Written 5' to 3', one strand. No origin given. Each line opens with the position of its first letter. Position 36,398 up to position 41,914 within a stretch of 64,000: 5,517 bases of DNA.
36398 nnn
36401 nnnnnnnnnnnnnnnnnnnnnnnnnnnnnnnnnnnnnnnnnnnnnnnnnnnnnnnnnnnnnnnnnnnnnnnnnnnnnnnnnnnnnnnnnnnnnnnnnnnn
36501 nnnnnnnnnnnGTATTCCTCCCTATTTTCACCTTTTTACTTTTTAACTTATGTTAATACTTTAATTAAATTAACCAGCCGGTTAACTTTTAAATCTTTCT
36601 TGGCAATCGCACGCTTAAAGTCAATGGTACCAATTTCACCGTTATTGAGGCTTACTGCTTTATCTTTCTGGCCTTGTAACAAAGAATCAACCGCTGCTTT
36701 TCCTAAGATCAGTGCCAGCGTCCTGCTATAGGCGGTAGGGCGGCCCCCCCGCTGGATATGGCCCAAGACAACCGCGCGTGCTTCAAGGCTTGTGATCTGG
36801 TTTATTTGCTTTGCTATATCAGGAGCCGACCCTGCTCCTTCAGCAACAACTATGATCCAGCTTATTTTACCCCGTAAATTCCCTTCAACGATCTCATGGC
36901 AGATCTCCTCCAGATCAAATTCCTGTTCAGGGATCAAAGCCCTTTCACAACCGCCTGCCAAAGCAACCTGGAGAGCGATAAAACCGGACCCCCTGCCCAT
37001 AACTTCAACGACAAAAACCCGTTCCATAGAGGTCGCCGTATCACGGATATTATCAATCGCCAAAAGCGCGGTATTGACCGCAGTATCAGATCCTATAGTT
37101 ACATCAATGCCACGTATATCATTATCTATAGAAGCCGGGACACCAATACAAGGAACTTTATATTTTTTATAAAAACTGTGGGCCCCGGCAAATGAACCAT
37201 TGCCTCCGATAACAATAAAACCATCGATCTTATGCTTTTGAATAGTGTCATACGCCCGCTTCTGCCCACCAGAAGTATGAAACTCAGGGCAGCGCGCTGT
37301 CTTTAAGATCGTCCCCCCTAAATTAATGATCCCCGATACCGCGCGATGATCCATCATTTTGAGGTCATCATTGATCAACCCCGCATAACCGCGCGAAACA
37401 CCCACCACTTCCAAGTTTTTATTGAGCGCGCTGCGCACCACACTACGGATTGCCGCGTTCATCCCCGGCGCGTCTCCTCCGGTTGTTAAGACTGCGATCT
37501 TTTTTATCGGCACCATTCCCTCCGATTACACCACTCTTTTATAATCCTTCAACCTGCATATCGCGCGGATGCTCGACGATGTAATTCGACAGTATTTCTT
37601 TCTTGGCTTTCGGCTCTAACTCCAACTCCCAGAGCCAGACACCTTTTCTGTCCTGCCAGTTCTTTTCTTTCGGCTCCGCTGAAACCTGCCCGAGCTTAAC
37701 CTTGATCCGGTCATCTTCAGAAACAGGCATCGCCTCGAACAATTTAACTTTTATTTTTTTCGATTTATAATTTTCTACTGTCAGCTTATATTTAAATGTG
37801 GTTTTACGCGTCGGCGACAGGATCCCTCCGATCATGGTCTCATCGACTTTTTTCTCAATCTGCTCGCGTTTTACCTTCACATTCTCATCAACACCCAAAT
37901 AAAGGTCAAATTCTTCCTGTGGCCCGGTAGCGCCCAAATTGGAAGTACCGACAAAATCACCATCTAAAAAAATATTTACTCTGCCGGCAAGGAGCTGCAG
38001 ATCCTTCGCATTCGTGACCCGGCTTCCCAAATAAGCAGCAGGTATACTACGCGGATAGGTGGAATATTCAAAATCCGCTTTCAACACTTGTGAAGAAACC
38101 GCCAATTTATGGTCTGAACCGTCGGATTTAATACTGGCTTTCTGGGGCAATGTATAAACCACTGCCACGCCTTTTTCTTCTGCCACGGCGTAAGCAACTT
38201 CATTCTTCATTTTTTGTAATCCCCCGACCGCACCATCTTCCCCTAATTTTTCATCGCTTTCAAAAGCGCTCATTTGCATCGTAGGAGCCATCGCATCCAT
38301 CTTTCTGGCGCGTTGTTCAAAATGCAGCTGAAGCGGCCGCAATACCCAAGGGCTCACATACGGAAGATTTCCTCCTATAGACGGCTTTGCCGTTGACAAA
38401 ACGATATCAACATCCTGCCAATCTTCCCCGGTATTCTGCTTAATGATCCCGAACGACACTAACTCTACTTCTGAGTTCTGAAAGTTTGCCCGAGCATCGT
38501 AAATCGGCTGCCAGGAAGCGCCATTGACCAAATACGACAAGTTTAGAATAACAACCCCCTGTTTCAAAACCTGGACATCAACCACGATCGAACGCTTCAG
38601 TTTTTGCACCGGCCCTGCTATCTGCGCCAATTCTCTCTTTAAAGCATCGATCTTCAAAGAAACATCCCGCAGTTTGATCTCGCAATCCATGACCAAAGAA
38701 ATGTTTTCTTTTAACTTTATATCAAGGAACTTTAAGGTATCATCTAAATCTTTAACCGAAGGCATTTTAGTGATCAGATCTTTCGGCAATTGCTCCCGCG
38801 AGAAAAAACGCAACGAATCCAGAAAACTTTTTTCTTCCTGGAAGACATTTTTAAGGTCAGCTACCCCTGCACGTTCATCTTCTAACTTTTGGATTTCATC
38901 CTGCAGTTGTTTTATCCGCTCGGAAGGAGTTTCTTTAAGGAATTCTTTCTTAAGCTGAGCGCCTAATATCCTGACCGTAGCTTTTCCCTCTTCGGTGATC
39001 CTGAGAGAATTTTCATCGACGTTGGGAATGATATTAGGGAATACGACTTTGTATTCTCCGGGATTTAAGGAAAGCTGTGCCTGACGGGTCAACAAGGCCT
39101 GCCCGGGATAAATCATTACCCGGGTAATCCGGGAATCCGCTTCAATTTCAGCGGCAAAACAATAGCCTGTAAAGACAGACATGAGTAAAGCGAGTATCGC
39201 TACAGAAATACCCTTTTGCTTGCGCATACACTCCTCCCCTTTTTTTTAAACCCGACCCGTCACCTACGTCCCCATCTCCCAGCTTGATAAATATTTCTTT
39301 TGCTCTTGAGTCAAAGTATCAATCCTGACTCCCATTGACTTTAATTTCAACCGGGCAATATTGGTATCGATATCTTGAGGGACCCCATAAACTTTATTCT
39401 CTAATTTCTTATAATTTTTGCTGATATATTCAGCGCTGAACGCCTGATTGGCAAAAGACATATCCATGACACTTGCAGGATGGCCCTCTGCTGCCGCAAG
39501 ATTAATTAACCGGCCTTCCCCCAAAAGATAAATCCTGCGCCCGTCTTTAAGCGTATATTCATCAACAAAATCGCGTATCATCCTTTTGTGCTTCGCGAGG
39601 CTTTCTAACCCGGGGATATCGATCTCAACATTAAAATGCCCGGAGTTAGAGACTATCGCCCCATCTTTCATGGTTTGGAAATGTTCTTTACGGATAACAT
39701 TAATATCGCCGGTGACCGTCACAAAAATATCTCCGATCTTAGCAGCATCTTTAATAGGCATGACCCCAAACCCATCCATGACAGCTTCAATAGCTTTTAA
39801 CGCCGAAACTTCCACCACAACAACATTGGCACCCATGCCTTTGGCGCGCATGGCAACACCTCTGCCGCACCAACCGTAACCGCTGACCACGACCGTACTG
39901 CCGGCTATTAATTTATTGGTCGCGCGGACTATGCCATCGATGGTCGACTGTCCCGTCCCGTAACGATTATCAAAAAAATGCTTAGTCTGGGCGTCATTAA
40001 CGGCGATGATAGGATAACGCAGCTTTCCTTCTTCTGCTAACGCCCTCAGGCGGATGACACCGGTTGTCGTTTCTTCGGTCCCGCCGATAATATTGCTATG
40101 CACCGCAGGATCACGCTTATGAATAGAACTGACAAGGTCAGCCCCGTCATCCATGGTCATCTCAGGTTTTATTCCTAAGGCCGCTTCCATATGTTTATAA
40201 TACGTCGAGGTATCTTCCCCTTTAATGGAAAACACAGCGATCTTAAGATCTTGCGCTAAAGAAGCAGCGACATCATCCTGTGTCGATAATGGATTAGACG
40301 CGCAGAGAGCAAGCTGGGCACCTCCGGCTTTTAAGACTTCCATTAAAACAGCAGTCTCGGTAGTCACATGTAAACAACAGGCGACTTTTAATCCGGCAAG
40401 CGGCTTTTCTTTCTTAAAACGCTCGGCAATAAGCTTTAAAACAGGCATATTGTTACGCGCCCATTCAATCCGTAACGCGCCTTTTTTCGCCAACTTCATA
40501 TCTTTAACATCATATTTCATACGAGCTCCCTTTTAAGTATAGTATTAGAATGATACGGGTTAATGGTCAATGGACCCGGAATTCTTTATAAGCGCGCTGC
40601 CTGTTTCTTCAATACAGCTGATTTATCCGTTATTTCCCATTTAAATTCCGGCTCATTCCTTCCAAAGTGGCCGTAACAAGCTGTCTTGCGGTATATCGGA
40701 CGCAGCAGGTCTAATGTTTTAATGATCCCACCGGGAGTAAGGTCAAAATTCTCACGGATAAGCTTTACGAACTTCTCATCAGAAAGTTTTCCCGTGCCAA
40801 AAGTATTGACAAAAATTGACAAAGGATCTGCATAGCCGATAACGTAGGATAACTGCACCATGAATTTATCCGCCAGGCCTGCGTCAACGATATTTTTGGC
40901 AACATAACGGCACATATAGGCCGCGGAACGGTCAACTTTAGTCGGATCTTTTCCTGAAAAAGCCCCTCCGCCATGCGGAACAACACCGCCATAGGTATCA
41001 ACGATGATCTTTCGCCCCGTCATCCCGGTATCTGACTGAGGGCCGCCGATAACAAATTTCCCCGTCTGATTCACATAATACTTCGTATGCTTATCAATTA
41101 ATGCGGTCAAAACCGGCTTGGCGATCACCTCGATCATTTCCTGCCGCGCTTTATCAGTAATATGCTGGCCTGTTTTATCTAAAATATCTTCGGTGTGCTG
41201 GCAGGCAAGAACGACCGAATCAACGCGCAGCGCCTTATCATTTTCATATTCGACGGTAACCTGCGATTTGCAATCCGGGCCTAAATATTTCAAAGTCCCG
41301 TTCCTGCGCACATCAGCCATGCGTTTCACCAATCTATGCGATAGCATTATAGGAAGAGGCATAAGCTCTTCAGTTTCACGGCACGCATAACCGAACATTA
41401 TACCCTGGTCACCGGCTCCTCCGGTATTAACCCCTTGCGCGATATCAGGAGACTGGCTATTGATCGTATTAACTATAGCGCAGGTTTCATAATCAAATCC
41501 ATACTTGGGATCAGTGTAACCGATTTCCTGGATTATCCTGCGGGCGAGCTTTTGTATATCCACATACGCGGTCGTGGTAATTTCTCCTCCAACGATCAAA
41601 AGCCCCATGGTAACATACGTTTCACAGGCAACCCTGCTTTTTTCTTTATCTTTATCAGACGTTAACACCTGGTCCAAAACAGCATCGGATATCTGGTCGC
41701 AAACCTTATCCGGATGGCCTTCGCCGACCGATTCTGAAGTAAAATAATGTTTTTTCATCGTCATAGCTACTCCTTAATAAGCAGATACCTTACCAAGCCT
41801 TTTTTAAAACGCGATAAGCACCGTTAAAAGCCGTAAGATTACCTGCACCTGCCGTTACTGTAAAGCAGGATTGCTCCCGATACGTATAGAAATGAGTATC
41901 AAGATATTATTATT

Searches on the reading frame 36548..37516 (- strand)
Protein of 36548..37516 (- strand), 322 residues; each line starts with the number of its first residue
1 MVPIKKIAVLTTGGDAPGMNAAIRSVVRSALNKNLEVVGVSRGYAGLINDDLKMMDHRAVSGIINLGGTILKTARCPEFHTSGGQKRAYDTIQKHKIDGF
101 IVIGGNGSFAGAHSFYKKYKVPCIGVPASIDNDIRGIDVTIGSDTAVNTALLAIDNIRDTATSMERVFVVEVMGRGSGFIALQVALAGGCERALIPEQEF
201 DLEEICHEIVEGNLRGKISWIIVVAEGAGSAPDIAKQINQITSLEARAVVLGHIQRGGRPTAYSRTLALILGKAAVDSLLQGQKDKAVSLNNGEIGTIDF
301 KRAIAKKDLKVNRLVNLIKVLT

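Call 78: search_protein_families(library=pfam, proteins=[window:36548-37516:-], max_evalue=0.00001)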
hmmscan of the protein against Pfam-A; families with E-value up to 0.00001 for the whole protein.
window:36548-37516:- (322 aa): 1 family
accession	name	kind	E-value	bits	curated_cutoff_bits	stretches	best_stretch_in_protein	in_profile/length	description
PF00365.25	PFK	-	4.7e-103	344.8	30.9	1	6-278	1-276/277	Phosphofructokinase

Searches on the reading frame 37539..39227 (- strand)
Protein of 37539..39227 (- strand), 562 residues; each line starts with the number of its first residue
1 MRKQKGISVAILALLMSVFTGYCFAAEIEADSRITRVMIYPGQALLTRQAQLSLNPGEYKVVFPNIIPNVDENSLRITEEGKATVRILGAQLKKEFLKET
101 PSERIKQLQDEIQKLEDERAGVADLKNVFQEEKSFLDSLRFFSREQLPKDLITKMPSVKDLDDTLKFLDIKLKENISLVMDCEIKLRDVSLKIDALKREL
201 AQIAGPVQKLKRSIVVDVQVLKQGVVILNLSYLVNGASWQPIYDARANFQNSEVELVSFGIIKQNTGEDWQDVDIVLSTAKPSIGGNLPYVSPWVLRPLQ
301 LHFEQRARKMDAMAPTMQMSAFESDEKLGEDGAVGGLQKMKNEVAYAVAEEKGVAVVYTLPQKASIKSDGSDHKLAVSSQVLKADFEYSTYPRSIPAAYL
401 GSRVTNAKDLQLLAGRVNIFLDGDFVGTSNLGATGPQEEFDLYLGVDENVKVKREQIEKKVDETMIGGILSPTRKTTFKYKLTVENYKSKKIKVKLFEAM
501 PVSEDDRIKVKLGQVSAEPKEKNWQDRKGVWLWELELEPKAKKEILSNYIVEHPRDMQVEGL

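Call 78: search_protein_families(library=pfam, proteins=[window:37539-39227:-], max_evalue=0.00001)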
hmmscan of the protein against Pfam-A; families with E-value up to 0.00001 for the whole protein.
window:37539-39227:- (562 aa): 2 families
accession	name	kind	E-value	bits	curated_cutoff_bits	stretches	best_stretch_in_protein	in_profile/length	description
PF13598.12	DUF4139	-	4.8e-55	186.9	31.8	1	228-555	1-205/205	Domain of unknown function (DUF4139)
PF13600.11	DUF4140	-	6.6e-21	75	27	1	37-136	1-98/98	N-terminal domain of unknown function (DUF4140)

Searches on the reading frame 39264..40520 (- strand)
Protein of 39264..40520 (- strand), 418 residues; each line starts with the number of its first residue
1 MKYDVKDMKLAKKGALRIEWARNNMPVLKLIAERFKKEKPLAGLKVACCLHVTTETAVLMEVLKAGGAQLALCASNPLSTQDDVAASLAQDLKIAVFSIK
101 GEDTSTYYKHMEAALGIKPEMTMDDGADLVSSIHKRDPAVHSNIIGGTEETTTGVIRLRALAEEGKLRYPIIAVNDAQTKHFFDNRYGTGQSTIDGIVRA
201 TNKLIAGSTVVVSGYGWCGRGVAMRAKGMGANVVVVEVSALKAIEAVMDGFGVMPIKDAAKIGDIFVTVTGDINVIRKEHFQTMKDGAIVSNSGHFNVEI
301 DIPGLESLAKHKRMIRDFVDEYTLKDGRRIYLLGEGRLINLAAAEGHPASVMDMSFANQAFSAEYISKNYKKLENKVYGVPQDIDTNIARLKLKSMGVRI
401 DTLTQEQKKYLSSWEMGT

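Call 21: search_protein_families(library=pfam, proteins=[window:39264-40520:-], max_evalue=0.001)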
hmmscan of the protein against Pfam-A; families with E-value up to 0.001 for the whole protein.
window:39264-40520:- (418 aa): 4 families
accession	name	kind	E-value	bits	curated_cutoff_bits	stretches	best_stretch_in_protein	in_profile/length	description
PF05221.23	AdoHcyase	-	1.2e-62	212.3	25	2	2-135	1-138/299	S-adenosyl-L-homocysteine hydrolase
PF00670.27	AdoHcyase_NAD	-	8.3e-51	172.8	27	1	185-345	1-161/162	S-adenosyl-L-homocysteine hydrolase, NAD binding domain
PF02826.25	2-Hacid_dh_C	-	3e-08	33.7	25.1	1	202-294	31-127/178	D-isomer specific 2-hydroxyacid dehydrogenase, NAD binding domain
PF07991.19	KARI_N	-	2.5e-07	30.9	20.6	1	205-300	2-101/165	Acetohydroxy acid isomeroreductase, NADPH-binding domain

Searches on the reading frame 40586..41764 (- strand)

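Call 21: search_protein_families(library=pfam, proteins=[window:40586-41764:-], max_evalue=0.001)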
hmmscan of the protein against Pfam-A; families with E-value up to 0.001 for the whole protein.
window:40586-41764:- (392 aa): 3 families
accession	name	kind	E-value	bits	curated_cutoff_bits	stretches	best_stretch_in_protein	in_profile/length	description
PF02773.21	S-AdoMet_synt_C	-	2.5e-66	222.2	25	1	239-377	1-137/138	S-adenosylmethionine synthetase, C-terminal domain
PF02772.21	S-AdoMet_synt_M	-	2.4e-43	147.5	29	1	116-237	3-120/120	S-adenosylmethionine synthetase, central domain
PF00438.25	S-AdoMet_synt_N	-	1.8e-41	141.2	33.1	1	6-106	2-99/99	S-adenosylmethionine synthetase, N-terminal domain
